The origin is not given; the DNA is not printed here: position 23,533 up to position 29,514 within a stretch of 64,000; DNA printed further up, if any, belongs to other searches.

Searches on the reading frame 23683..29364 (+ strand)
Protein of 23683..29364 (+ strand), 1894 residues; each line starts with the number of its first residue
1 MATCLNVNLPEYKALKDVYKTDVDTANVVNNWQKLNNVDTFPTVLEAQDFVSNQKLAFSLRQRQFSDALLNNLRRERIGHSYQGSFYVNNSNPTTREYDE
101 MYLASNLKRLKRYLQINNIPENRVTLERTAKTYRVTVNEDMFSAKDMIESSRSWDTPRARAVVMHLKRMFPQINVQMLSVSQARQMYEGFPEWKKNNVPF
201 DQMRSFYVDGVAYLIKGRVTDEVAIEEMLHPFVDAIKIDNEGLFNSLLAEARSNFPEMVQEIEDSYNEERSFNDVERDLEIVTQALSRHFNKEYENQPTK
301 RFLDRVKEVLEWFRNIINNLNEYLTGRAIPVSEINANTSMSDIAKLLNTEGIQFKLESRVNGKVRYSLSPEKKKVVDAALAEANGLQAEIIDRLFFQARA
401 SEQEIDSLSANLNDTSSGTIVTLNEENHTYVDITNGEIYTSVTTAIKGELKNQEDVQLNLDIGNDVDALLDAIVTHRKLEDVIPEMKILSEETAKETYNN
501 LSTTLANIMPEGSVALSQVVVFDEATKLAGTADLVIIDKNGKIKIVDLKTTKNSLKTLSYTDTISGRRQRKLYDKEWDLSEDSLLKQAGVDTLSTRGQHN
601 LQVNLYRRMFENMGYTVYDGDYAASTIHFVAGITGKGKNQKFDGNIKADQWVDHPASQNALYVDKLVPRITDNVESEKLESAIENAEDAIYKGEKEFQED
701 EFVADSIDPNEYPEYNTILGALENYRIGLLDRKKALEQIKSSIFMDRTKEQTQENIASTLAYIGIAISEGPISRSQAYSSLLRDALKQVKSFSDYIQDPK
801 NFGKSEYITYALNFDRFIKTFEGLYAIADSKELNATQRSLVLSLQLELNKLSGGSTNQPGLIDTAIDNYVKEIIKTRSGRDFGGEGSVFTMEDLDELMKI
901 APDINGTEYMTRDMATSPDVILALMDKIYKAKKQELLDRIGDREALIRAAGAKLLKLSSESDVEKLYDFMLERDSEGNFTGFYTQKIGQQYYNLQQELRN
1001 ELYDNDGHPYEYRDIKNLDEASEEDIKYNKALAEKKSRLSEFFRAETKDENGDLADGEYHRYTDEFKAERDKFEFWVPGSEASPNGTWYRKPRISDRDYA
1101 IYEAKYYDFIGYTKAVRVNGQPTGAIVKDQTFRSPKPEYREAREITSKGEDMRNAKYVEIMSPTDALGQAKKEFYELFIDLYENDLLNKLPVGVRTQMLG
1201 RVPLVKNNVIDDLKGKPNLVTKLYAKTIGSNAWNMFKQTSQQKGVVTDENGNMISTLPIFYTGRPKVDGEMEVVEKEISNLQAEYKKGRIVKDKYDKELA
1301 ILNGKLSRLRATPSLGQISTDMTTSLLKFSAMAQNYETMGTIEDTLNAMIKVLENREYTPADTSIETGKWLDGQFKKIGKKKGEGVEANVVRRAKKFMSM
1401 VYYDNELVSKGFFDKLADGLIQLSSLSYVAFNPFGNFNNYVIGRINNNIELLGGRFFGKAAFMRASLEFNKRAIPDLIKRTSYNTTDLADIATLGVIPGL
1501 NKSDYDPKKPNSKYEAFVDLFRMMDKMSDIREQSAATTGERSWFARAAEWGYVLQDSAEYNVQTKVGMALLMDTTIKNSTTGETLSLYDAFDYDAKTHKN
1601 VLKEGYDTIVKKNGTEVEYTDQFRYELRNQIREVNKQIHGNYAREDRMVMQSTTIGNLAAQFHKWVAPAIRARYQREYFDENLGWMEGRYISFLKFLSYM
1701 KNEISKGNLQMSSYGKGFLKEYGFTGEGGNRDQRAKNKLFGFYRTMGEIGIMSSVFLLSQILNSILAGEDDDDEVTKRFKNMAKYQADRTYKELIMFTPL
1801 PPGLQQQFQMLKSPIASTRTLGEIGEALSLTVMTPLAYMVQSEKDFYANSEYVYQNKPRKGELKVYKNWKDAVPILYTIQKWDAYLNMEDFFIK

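Call 7: search_protein_families(library=phrogs, proteins=[window:23683-29364:+], max_evalue=0.001)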
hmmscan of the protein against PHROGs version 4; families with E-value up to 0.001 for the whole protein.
window:23683-29364:+ (1894 aa): 0 families

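Call 8: search_protein_families(library=pfam, proteins=[window:23683-29364:+], max_evalue=0.01)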
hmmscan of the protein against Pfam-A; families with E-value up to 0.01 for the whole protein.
window:23683-29364:+ (1894 aa): 1 family
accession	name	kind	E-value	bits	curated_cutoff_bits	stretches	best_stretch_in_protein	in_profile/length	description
PF12705.13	PDDEXK_1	-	0.00091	19.7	22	1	478-559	88-154/247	PD-(D/E)XK nuclease superfamily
